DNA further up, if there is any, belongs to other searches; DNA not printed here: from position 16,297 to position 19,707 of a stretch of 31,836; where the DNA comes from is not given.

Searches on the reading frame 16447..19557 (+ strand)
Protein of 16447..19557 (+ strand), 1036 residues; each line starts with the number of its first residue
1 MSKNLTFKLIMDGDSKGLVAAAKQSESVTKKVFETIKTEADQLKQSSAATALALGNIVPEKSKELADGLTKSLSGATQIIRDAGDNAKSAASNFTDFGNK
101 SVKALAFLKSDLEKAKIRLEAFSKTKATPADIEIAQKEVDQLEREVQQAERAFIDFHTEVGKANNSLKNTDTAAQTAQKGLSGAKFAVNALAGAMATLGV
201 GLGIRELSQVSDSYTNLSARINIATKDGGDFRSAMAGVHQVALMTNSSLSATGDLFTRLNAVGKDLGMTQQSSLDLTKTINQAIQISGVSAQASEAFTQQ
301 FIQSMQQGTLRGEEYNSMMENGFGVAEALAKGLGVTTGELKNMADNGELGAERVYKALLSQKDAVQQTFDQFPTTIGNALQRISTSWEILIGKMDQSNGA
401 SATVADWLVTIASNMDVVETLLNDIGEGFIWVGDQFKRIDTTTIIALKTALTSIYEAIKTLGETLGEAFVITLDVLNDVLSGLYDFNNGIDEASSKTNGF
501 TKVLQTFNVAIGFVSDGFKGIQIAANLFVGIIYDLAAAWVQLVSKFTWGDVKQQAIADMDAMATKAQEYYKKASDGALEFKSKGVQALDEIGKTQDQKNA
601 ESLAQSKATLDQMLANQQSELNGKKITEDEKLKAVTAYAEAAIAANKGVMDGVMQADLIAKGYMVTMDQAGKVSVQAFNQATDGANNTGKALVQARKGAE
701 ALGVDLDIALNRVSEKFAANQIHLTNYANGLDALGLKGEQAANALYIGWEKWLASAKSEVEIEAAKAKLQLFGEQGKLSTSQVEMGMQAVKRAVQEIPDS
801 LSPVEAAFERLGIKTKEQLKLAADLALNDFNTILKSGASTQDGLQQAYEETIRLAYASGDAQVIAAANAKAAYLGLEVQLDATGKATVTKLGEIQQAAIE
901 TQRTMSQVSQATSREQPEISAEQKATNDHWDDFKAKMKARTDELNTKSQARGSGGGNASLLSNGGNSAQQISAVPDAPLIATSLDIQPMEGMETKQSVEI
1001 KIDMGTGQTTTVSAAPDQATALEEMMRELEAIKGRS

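Call 67: search_protein_families(library=pfam, proteins=[window:16447-19557:+], max_evalue=0.001)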
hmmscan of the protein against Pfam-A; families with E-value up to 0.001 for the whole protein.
window:16447-19557:+ (1036 aa): 1 family
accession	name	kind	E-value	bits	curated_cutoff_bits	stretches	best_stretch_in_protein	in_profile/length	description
PF20155.4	TMP_3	-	4.2e-54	183.6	41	1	206-396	2-192/192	Tape measure protein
